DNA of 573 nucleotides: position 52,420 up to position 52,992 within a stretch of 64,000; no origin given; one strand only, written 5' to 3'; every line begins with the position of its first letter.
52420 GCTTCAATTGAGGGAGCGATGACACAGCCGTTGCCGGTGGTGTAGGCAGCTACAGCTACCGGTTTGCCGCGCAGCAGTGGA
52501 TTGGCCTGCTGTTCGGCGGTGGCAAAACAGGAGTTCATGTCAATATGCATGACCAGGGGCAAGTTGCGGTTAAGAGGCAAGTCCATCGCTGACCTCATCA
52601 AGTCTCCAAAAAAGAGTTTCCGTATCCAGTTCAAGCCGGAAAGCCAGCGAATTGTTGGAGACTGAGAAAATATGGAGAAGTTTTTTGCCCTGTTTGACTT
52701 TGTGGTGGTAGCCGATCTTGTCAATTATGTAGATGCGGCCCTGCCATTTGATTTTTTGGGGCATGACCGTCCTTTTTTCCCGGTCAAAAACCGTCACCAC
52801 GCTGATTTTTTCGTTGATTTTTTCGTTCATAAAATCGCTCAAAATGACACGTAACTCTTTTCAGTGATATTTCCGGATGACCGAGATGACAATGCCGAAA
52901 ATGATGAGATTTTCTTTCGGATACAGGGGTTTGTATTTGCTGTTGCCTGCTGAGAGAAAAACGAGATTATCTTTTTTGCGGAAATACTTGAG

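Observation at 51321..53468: SOS mutagenesis cassette lexA, small ORF and Y-family polymerase with a perfect Cheo-type LexA box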

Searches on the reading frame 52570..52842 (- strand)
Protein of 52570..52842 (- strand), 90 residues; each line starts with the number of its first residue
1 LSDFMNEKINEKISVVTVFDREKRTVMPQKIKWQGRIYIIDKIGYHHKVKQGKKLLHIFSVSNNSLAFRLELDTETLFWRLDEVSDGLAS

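Call 5: search_protein_families(library=pfam, proteins=[window:52570-52842:-], max_evalue=0.01)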
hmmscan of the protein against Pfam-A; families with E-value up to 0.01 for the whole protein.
window:52570-52842:- (90 aa): 0 families

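Call 6: search_protein_families(library=ncbifam, proteins=[window:52570-52842:-], max_evalue=0.01)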
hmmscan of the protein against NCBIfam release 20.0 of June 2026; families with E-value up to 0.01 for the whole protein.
window:52570-52842:- (90 aa): 0 families

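Call 8: search_protein_families(library=pfam, proteins=[window:52570-52842:-], max_evalue=10)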
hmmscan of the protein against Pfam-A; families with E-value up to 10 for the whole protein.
window:52570-52842:- (90 aa): 1 family
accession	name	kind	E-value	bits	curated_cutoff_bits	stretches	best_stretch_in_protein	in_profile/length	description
PF20114.4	DUF6504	-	0.03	15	24.2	1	6-47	3-46/103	Domain of unknown function (DUF6504)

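Call 10: find_homologous_proteins(query=window:52570-52842:-, max_evalue=0.001)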
Query window:52570-52842:- (90 aa): 17 proteins with E <= 0.001 among 19 candidates.
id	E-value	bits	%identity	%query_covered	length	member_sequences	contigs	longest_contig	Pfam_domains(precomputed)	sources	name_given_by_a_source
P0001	9.4e-44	165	91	96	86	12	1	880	-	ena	-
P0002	6.5e-43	162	87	96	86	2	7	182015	-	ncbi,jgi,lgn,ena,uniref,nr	ncbi:MAG: hypothetical protein UV73_C0003G0115 [Candidatus Gottesmanbacteria bacterium GW2011_GWA2_4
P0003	2.5e-36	141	73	96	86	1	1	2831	-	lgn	-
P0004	9.5e-36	139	72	94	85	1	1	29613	-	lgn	-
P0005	6.1e-34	134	71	96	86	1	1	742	-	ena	-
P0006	6.3e-34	134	72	96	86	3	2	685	-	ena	-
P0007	7.7e-34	133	72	96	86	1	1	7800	-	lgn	-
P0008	1.1e-32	130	70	96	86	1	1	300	-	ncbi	-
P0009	1.1e-30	123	65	96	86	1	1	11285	-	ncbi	-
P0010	1.9e-30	123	64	96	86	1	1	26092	-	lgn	-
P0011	3.7e-30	122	65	96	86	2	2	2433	-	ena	-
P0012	4.3e-30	121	62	96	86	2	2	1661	-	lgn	-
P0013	4.4e-30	121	65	96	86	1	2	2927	-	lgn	-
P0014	1.4e-28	117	64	96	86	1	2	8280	-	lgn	-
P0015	2.3e-27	113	59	96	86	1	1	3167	-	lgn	-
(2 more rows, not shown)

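Call 19: search_protein_families(library=pfam, alignment_id=A1, max_evalue=1)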
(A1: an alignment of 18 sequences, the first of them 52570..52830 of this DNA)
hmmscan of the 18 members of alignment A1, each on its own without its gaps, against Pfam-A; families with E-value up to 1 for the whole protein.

A. member 1, window:52570-52830:- (86 aa): 1 family
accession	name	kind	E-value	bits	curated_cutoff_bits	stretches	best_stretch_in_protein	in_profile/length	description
PF20114.4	DUF6504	-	0.035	14.8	24.2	1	3-43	4-46/103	Domain of unknown function (DUF6504)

B. families by the number of members that match (of 18 scanned): 8 families
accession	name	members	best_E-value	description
PF20114.4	DUF6504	9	0.017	Domain of unknown function (DUF6504)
PF17339.8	PH_15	2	0.052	PH domain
PF09299.17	Mu-transpos_C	1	0.021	Mu transposase, C-terminal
PF22736.1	NNH5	1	0.036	NACHT N-terminal Helical domain 5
PF05979.17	DUF896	1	0.091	Bacterial protein of unknown function (DUF896)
PF12663.12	DUF3788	1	0.1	Protein of unknown function (DUF3788)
PF18145.6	SAVED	1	0.16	SMODS-associated and fused to various effectors sensor domain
PF21207.3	GLOD4_N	1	0.28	Glyoxalase domain-containing protein 4, N-terminal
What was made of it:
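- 52570..52830 (-): Small ORF, 86 aa, all-beta, pI 9.5: standalone ImuB-C-type protein. Weak DUF6504 hits in 9 of 18 members (call 19).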

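Call 20: find_related_loci(query=A1, collection=genome_contigs, flank=4000)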
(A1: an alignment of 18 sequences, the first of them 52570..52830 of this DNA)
Query A1 (86 aa) in genome_contigs; peptide patterns used: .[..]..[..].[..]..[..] (x = any residue, [..] = any of these).
41 stretches matched a pattern; 22 encode a relative of the query (tblastn E <= 1e-3); 22 distinct loci.
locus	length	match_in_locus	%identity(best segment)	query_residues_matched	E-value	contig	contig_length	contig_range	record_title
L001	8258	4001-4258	87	1-86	2e-49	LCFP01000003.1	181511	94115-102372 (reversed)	MAG: Candidatus Gottesmanbacteria bacterium GW2011_GWA2_43_14 UV73_C0003, whole genome shotgun sequence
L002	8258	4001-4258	65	1-86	8e-38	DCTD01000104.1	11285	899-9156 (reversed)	MAG TPA_asm: Patescibacteria group bacterium UBA1449 UBA1449_contig_27134, whole genome shotgun sequence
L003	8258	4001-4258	63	1-86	7e-36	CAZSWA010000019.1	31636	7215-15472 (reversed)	MAG TPA_asm: uncultured Gammaproteobacteria bacterium isolate SRP272529_co1_257 genome assembly, contig: NODE_2063_lengt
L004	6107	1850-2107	57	1-86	7e-33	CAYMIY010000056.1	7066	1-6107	MAG TPA_asm: uncultured Gammaproteobacteria bacterium isolate SRP342105_co1_157 genome assembly, contig: NODE_15046_leng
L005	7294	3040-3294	53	1-85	2e-31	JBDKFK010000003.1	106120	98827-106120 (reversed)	MAG: Candidatus Parcubacteria bacterium isolate farmington_2019_sw_WHONDRS-S19S_0053_A_bin.38 scaffold_0000026, whole ge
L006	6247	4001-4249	54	1-83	4e-30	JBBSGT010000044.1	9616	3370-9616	MAG: Candidatus Levyibacteriota bacterium isolate LS2_sbin.47 LS2_sbin.47_K_672947_L_9616_cov_21.3388, whole genome shot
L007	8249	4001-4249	53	1-83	6e-29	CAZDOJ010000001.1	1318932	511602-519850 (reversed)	MAG TPA_asm: uncultured Gammaproteobacteria bacterium isolate SRP292972_co3_93 genome assembly, contig: NODE_1_length_13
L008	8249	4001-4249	53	1-83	6e-29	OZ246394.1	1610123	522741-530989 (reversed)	MAG: uncultured Gammaproteobacteria bacterium isolate SRP292972_co1_11 genome assembly, chromosome: 1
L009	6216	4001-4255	52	1-85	1e-28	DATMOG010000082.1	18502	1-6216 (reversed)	MAG TPA_asm: Candidatus Sulfotelmatobacter sp. isolate SMAG_U12870 k141_1456294, whole genome shotgun sequence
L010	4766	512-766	54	1-85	2e-28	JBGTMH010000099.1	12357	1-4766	MAG: Patescibacteria group bacterium isolate JTS-RE358 k141_12467395, whole genome shotgun sequence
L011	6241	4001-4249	52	1-83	1e-27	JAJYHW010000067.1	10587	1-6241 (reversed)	MAG: bacterium isolate DBS1-3.bin97 NODE_13017_length_10587_cov_1.19149, whole genome shotgun sequence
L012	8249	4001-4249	49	1-83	3e-27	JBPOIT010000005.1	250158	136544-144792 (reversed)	MAG: Candidatus Levyibacteriota bacterium isolate MAG_784 c_000000578654, whole genome shotgun sequence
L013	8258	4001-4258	51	1-86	4e-27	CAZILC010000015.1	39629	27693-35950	MAG TPA_asm: uncultured Gammaproteobacteria bacterium isolate SRP200132_co1_59 genome assembly, contig: NODE_1680_length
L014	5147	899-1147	52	1-83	4e-27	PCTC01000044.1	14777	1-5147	MAG: Candidatus Roizmanbacteria bacterium CG22_combo_CG10-13_8_21_14_all_34_12 CG22_scaffold_5691_c, whole genome shotgu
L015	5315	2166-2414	52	1-83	4e-27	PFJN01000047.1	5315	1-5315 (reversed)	MAG: Candidatus Pacebacteria bacterium CG_4_10_14_3_um_filter_34_15 CG_4_10_14_3_um_filter_scaffold_13614_c, whole genom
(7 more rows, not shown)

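Call 24: search_protein_representatives(alignment_id=A1)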
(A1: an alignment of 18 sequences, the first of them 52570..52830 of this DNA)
Query: 18 sequences, 86 profile positions. Proteins with E-value up to 0.001 (for the whole library): 666; up to 1e-10: 218; up to 1e-30: 7. The best 150 are listed.
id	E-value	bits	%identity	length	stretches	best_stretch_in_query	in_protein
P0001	3.3e-43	162.1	-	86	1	1-86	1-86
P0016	5.7e-38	145.4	-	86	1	1-86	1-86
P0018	1.9e-35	137.3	-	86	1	1-86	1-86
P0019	2.7e-33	130.3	-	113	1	1-84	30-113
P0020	8.5e-33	128.8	-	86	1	1-84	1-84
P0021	4.2e-31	123.3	-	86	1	1-83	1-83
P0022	7.2e-31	122.6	-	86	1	1-83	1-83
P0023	1.6e-30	121.5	-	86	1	1-84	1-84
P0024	2.7e-30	120.7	-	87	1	1-86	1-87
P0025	3.5e-30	120.4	-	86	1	1-84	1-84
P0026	2.1e-29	117.9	-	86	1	1-86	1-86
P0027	3.2e-28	114.1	-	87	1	1-82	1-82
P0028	7.8e-28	112.9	-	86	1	1-85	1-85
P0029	1.0e-27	112.5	-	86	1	1-85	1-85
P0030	2.1e-27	111.5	-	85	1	1-84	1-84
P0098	3.6e-18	81.9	-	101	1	35-86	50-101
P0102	1.3e-17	80.1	-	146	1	1-84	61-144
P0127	4.2e-16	75.3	-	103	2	1-60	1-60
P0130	6.7e-16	74.6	-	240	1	42-86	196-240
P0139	2.4e-15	72.9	-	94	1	1-79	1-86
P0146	7.9e-15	71.2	-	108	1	21-85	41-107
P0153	3.6e-14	69.1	-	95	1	1-84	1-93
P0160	9.7e-14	67.7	-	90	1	1-85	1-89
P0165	1.4e-13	67.1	-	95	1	1-85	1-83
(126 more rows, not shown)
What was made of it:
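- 52570..52830 (-): 666 representatives match at E<=1e-3 (call 24).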

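Call 25: predict_structure(alignment_id=A1)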
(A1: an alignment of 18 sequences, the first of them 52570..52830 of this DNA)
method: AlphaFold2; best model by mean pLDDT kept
length: 86 residues; sequences in the alignment: 18
mean_pLDDT: 91.1   pTM: 0.79
mean pLDDT of the five models: 91.1, 90.3, 90.1, 89.4, 88.3
residues with pLDDT >= 90: 62; 70-90: 20; 50-70: 2; < 50: 2
segments of 3 or more residues with pLDDT < 50: none
pLDDT, mean of each block of 10 residues (from residue 1): 89 92 93 93 91 94 95 95 67
secondary structure, 60 per line:
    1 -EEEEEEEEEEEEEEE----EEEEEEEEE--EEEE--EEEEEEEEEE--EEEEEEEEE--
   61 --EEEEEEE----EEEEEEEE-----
elements in order: E2-16 E21-29 E32-35 E38-47 E50-58 E63-69 E74-81
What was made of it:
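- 52570..52830 (-): AF2 model pLDDT 91 with seven strands (call 25).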

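Call 32: fold_search(model_id=the predicted structure, library=pdb)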
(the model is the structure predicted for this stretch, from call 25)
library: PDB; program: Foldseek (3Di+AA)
matches with E <= 10: 739; with E <= 0.001: 0
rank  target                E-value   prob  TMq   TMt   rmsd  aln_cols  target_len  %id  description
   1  3ve1_C                1.1e-01  0.75  0.33  0.07  10.0        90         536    6  The 2.9 angstrom crystal structure of Transferrin binding protein B (TbpB) from serogroup B M982 Neisseria meningitidi (released 2012-02-22)
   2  4o4u_A                1.6e-01  0.33  0.23  0.07  10.1        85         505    9  Crystal structure of the vaccine antigen Transferrin Binding Protein B (TbpB) mutant Trp-176-Ala from Haemophilus para (released 2015-01-14)
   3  3ve1_A                1.7e-01  0.75  0.36  0.07  10.0        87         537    7  The 2.9 angstrom crystal structure of Transferrin binding protein B (TbpB) from serogroup B M982 Neisseria meningitidi (released 2012-02-22)
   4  5kkx_A                2.2e-01  0.69  0.37  0.16  10.1        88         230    6  Crystal structure of a TbpB C-lobe mutant from Neisseria meningitidis M982 (released 2017-07-19)
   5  9n73_LI               2.7e-01  0.69  0.43  0.08  10.9        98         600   13  SSU processome maturation and disassembly, State G (released 2025-10-29)
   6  3b2k                  3.6e-01  0.09  0.20  0.15  13.3        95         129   16  Iodide derivative of human LFABP (released 2012-06-20)
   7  3b2h                  4.3e-01  0.08  0.20  0.15  13.3        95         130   16  Iodide derivative of human LFABP at high resolution (released 2012-06-20)
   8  3stm                  5.4e-01  0.08  0.20  0.15  13.2        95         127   16  Structure of human LFABP in complex with one molecule of palmitic acid (released 2011-08-10)
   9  3stk                  6.0e-01  0.08  0.20  0.15  13.4        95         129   16  Crystal Structure of human LFABP complex with two molecules of palmitic acid (holo-LFABP) (released 2011-08-10)
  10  3nvx_A                6.3e-01  0.90  0.46  0.12   2.7        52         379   13  Molecular mechanism of guidance cue recognition (released 2010-09-15)
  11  1lfo                  6.3e-01  0.07  0.21  0.16  13.7        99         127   12  LIVER FATTY ACID BINDING PROTEIN-OLEATE COMPLEX (released 1997-06-16)
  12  3v8u_A                6.7e-01  0.18  0.27  0.07   9.8        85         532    8  The crystal structure of transferrin binding protein B (TbpB) from Neisseria meningitidis serogroup B (released 2012-02-15)
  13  6mp4_E                6.7e-01  0.07  0.20  0.14  13.2        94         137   14  Human liver FABP1 bound to tetrahydrocannabinol (released 2019-11-13)
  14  7fy8_A                6.7e-01  0.06  0.21  0.15  13.0        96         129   14  Crystal Structure of human FABP1 in complex with 2-[[4-cyclopropyl-5-methyl-3-[3-(trifluoromethyl)-1,2,4-oxadiazol-5-y (released 2023-06-14)
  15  2f73_B                6.7e-01  0.06  0.20  0.14  13.9        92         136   15  Crystal structure of human fatty acid binding protein 1 (FABP1) (released 2005-12-13)
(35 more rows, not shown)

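Call 35: search_protein_families(library=pfam, proteins=[P0102, P0130, P0127, P0165, P0160, P0153, P0146, P0139, P0098], max_evalue=1)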
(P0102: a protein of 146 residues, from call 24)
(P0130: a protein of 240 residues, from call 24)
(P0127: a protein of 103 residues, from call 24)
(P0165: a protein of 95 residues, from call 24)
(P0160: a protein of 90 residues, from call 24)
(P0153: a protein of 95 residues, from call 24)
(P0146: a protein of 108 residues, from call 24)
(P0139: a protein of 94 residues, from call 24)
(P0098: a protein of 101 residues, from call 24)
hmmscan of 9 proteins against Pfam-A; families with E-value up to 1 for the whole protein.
P0102 (146 aa): 1 family
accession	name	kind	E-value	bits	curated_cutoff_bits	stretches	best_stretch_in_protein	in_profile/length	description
PF09299.17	Mu-transpos_C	-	0.0044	17.4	21.7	1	73-102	3-32/61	Mu transposase, C-terminal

P0130 (240 aa): 4 families
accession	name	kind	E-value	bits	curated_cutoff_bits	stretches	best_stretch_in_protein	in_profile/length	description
PF13489.12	Methyltransf_23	-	2.2e-12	47.5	27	1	6-125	43-162/164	Methyltransferase domain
PF08484.17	Methyltransf_14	-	3e-08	34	23.5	1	132-206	2-72/160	C-methyltransferase C-terminal domain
PF19527.4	DUF6055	-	0.14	11.5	27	1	85-127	183-224/417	Family of unknown function (DUF6055)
PF22154.2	SelB_WH2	-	0.21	12.4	26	0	186-233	6-48/62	Elongation factor SelB, second winged-helix domain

P0127 (103 aa): 1 family
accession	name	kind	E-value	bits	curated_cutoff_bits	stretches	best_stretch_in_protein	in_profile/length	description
PF20114.4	DUF6504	-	0.068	13.9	24.2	1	3-54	4-67/103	Domain of unknown function (DUF6504)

P0165 (95 aa): 0 families

P0160 (90 aa): 0 families

P0153 (95 aa): 1 family
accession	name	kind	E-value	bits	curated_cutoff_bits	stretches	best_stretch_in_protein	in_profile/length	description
PF20114.4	DUF6504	-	0.001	19.7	24.2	1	2-69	3-73/103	Domain of unknown function (DUF6504)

P0146 (108 aa): 0 families

P0139 (94 aa): 2 families
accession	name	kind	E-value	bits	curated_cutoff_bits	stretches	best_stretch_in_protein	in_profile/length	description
PF20114.4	DUF6504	-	0.0068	17.1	24.2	1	3-49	4-52/103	Domain of unknown function (DUF6504)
PF13551.12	HTH_29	-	0.026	15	28.1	1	14-49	17-52/64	Winged helix-turn helix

P0098 (101 aa): 0 families

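Call 40: find_homologous_proteins(query=A2, max_evalue=0.01)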
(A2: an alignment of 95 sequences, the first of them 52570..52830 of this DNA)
Query A2 (95 sequences) (86 aa, profile of the alignment): 64 proteins with E <= 0.01 among 632 candidates.
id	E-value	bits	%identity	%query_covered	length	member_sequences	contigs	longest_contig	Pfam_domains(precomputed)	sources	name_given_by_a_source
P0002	7.2e-36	140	87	100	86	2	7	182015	-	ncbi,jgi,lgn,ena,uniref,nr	ncbi:MAG: hypothetical protein UV73_C0003G0115 [Candidatus Gottesmanbacteria bacterium GW2011_GWA2_4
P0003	5.8e-35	137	73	100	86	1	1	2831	-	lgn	-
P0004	1.9e-34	135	72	99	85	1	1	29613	-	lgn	-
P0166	3.5e-34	135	98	100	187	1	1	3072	-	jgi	-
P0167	5.9e-34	134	71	99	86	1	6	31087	-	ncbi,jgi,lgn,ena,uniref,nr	ncbi:MAG: hypothetical protein UT63_C0069G0003 [Candidatus Gottesmanbacteria bacterium GW2011_GWC2_3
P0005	6.6e-34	134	71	100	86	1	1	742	-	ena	-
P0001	1.1e-33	133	91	100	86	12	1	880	-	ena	-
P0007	1.4e-33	133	72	100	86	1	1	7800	-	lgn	-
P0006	4.1e-33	131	72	100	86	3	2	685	-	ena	-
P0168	6.0e-33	131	52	99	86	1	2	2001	-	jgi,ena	-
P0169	8.0e-33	130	62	100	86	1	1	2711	-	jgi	jgi:hypothetical protein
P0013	1.2e-32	130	65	100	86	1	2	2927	-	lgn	-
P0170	4.1e-32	128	45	100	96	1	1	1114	-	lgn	-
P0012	4.5e-32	128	62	100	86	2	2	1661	-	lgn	-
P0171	5.3e-32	128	64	100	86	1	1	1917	-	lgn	-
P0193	6.3e-22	95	30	97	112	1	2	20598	-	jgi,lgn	jgi:hypothetical protein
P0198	1.0e-20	91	27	100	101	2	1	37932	-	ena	-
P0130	3.0e-10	58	95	50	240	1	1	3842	PF13489.13,PF08484.18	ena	-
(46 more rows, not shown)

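Call 41: search_solved_structures(query=A2, max_evalue=10)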
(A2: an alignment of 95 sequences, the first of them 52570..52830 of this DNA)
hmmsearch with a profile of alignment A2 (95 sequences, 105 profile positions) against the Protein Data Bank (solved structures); distinct sequences matched with E-value up to 10: 1.
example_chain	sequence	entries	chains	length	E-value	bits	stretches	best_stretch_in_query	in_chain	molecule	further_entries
5xfm_A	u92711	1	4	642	0.087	15.9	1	37-80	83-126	Alpha-glucosidase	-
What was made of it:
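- Tried and rejected: Nothing found (call 41).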

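Call 45: find_encoding_contigs(protein=P0198, flank=4000, max_places=2)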
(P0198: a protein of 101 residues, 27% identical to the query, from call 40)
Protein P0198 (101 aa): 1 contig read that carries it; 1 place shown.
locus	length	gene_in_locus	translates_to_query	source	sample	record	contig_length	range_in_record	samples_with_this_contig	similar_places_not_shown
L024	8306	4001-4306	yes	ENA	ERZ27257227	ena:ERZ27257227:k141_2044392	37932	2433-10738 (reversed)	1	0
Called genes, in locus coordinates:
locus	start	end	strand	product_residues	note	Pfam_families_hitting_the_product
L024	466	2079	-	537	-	-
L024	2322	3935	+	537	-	-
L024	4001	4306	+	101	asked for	-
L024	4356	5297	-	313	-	-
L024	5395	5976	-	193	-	-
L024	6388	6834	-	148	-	-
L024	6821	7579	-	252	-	PF00142:Fer4_NifH, PF01656:CbiA, PF02374:ArsA_ATPase (weak), PF06564:CBP_BcsQ (weak), PF09140:MipZ (faint), PF10609:ParA, PF13614:AAA_31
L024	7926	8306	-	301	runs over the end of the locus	PF00589:Phage_integrase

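Call 46: find_encoding_contigs(protein=P0193, flank=4000, max_places=2)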
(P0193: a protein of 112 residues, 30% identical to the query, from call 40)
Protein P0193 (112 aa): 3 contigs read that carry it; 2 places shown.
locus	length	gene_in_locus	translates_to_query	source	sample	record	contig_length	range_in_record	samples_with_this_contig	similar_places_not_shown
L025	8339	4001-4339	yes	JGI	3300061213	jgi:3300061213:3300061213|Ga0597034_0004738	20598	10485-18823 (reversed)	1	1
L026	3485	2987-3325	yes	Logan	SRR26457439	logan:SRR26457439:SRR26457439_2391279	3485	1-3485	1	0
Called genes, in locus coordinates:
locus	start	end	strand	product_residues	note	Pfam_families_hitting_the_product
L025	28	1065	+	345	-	PF02661:Fic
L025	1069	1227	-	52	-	-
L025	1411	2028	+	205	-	PF03848:TehB (faint), PF08241:Methyltransf_11, PF13649:Methyltransf_25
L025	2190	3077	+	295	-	PF18144:SMODS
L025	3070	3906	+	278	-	-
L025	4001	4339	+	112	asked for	-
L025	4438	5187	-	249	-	PF01863:YgjP-like, PF10263:SprT-like (weak)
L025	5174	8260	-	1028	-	PF04313:HSDR_N, PF04851:ResIII, PF18766:SWI2_SNF2, PF22679:T1R_D3-like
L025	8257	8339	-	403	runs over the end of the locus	PF01420:Methylase_S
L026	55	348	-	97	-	-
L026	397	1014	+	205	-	PF03848:TehB (faint), PF08241:Methyltransf_11, PF13649:Methyltransf_25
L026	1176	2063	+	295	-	PF18144:SMODS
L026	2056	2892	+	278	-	-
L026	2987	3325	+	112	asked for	-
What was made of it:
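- Distant homologues of the small protein (101-112 aa) are not next to polymerases (calls 45, 46), so the domain is not exclusively a polymerase partner. Homologues occur away from polymerases (calls 45, 46).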

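Call 75: search_dna_similar(query=window:52570-52830:-, collection=plasmids, mode=protein, max_evalue=10, max_rows=30)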
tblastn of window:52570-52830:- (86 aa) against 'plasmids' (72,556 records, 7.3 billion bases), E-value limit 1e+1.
Records with a match: 5; places in all: 6; records where one place covers at least 80% of the query: 0.
Best place of each record, by identity: <60% 5.
By first word of the organism name: Polaromonas 3; Burkholderia 1; Rhizobium 1.
By predicted mobility (MOB-suite, as given by PLSDB): non-mobilizable 5.
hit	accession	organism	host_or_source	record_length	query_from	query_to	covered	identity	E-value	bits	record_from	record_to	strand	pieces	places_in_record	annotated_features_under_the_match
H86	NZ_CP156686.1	Burkholderia stagnalis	Bacterial cells,soils collected in ...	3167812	28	84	66%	28.1%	9e+0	32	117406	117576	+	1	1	none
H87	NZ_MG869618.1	Polaromonas sp. E5S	Ecology Glacier, King George Island, ...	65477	36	85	58%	26.9%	1e+0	34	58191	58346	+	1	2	TonB-dependent receptor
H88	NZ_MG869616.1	Polaromonas sp. E19S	Ecology Glacier, King George Island, ...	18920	36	85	58%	26.9%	4e+0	33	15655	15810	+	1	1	TonB-dependent receptor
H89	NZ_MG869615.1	Polaromonas sp. E10S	Ecology Glacier, King George Island, ...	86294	36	85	58%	26.9%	4e+0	33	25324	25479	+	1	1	TonB-dependent receptor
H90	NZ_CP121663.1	Rhizobium sp. CB3090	Gliricidia sp.,cell culture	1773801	37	58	26%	50.0%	8e+0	32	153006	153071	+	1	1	record has no annotation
